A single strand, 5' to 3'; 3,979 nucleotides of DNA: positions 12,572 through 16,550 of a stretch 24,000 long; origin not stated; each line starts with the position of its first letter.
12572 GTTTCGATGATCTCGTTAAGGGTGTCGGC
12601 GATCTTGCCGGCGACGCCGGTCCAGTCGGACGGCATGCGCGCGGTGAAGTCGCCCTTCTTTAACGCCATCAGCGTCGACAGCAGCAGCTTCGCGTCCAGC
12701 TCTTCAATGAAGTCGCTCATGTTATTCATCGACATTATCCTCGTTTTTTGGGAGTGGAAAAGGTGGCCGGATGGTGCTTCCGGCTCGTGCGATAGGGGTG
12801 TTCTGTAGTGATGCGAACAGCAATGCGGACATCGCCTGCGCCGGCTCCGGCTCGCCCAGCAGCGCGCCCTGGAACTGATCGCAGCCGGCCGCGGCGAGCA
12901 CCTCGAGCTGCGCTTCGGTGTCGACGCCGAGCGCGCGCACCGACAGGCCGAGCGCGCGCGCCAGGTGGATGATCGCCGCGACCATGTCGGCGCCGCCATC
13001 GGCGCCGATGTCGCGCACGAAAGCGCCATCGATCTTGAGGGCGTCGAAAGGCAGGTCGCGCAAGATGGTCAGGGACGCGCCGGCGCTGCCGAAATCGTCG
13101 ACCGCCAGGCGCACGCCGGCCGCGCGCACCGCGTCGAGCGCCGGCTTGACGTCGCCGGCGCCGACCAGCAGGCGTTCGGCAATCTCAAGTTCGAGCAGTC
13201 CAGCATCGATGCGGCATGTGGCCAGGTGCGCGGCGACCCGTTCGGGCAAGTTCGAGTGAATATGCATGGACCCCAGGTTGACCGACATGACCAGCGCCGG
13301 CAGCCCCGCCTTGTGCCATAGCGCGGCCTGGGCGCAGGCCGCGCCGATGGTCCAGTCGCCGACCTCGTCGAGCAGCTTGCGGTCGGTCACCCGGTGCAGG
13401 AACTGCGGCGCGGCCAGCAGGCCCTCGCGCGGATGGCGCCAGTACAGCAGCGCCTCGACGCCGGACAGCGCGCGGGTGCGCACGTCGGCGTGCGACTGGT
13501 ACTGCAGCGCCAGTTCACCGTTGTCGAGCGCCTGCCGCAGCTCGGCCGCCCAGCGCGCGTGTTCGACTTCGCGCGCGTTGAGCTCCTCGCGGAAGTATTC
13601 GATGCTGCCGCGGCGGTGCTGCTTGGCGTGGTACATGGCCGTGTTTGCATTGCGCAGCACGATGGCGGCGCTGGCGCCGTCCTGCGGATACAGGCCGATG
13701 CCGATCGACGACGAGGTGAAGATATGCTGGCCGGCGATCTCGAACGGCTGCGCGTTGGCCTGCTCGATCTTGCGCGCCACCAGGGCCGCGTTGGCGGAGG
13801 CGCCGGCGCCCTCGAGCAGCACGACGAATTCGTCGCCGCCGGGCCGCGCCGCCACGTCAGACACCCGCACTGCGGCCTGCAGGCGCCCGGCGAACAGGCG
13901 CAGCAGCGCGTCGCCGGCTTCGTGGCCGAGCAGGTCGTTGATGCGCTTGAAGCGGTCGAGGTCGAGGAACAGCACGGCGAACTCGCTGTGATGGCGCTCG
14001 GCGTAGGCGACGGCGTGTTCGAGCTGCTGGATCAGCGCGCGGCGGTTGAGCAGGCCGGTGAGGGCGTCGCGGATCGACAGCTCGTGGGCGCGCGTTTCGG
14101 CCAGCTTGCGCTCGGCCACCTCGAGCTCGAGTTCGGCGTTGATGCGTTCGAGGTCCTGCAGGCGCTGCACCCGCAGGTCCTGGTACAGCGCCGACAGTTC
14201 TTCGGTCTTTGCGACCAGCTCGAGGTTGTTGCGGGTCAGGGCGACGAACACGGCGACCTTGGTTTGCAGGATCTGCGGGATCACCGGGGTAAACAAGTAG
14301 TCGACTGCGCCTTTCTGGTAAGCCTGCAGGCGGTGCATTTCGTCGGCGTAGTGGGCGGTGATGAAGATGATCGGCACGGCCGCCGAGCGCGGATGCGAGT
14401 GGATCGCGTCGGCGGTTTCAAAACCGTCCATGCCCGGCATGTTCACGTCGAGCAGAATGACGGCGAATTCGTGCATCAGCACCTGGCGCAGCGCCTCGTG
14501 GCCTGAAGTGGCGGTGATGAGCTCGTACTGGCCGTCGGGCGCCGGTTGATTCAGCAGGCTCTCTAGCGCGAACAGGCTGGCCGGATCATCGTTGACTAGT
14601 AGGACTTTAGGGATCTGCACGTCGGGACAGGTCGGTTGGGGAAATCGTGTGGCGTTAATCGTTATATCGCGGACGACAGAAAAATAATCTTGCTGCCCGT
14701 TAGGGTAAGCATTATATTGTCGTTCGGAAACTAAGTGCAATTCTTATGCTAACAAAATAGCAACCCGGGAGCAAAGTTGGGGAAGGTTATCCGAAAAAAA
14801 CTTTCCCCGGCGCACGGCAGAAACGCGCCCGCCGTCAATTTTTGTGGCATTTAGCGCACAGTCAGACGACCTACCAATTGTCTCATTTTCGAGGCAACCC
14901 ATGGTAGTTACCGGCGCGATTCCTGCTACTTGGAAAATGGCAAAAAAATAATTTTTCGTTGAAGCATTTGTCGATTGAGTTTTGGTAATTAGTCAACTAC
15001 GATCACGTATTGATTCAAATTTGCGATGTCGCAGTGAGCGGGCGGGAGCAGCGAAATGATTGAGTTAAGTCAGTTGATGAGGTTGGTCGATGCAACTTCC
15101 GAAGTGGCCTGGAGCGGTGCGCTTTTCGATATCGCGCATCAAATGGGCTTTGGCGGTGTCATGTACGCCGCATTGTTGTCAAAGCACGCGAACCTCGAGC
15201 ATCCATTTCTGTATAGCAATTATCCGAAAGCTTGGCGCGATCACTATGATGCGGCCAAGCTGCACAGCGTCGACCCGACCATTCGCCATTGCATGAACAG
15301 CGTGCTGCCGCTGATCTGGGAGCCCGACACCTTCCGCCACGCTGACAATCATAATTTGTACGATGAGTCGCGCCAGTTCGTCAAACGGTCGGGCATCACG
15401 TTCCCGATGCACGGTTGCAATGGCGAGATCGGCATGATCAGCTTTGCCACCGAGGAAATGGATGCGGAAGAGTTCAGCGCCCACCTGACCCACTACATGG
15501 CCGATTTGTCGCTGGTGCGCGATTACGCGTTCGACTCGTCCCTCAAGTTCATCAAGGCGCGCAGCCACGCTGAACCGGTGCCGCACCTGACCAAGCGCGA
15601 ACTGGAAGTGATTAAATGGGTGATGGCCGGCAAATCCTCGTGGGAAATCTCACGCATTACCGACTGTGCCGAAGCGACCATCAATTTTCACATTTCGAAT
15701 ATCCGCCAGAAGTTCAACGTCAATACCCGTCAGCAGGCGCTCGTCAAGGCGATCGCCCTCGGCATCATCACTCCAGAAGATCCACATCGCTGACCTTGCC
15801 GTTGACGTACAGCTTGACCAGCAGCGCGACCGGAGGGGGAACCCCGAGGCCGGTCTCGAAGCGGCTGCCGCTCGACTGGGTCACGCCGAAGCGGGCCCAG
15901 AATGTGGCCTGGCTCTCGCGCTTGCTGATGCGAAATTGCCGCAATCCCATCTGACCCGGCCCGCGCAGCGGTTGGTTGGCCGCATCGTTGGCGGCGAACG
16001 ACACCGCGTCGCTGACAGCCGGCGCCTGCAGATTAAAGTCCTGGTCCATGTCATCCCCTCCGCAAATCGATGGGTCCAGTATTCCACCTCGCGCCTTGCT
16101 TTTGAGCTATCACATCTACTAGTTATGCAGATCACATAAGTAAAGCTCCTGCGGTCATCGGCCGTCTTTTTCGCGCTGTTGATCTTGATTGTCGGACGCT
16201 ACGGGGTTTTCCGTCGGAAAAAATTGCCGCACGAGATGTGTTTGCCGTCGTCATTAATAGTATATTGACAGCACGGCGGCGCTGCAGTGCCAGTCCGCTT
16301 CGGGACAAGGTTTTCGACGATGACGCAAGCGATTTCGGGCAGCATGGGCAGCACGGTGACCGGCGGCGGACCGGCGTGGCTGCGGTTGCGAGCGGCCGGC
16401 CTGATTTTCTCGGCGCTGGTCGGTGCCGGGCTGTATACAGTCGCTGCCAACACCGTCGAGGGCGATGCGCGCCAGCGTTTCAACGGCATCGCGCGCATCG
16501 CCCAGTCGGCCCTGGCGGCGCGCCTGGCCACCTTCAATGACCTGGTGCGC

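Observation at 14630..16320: AT-richer islet carrying a LasR-like receptor and RsaL-like repressor but no AHL synthase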

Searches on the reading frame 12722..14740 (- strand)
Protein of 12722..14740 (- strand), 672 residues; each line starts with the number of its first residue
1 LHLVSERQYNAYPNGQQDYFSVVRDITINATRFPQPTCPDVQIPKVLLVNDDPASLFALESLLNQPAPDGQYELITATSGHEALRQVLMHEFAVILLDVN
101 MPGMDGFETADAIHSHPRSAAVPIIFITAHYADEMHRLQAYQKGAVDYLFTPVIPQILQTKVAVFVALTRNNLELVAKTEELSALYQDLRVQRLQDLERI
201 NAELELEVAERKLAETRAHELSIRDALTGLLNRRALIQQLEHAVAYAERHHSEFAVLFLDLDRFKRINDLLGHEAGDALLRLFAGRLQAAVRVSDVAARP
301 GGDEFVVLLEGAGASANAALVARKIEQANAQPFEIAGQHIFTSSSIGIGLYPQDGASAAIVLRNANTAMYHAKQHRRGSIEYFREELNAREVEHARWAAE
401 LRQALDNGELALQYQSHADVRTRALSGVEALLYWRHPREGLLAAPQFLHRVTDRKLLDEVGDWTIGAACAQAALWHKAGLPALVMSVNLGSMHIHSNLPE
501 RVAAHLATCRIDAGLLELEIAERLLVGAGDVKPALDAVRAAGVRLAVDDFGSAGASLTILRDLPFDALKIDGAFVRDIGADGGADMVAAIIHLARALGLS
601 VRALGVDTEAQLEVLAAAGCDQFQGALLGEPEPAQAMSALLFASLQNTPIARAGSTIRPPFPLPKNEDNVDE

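Call 3: search_protein_families(library=pfam, proteins=[window:12722-14740:-], max_evalue=0.01)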
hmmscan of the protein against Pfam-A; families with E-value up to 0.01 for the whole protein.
window:12722-14740:- (672 aa): 3 families
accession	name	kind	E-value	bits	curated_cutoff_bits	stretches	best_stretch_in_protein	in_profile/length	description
PF00563.25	EAL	-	1.2e-51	175.8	31.3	1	399-631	2-236/236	EAL domain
PF00990.26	GGDEF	-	1.6e-46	158.4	23.8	1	223-377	2-159/161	Diguanylate cyclase, GGDEF domain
PF00072.30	Response_reg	-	3.8e-21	75.8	30.2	1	46-162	1-110/111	Response regulator receiver domain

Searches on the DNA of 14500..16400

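Call 48: search_rna_families(source=window, start=14500, end=16400, threshold=evalue, max_evalue=1)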
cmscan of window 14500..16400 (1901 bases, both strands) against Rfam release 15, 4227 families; matches with E-value up to 1: 2.
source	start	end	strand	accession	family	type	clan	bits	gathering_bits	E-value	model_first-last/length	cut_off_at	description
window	15516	15563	-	RF00305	snoZ248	Gene; snRNA; snoRNA; CD-box;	-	21.9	120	0.33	1-137/137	no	Small nucleolar RNA Z248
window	14838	14940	-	RF02851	Ysr283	Gene; antisense;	-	15.2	58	0.2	1-253/253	no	Yersinia sRNA 283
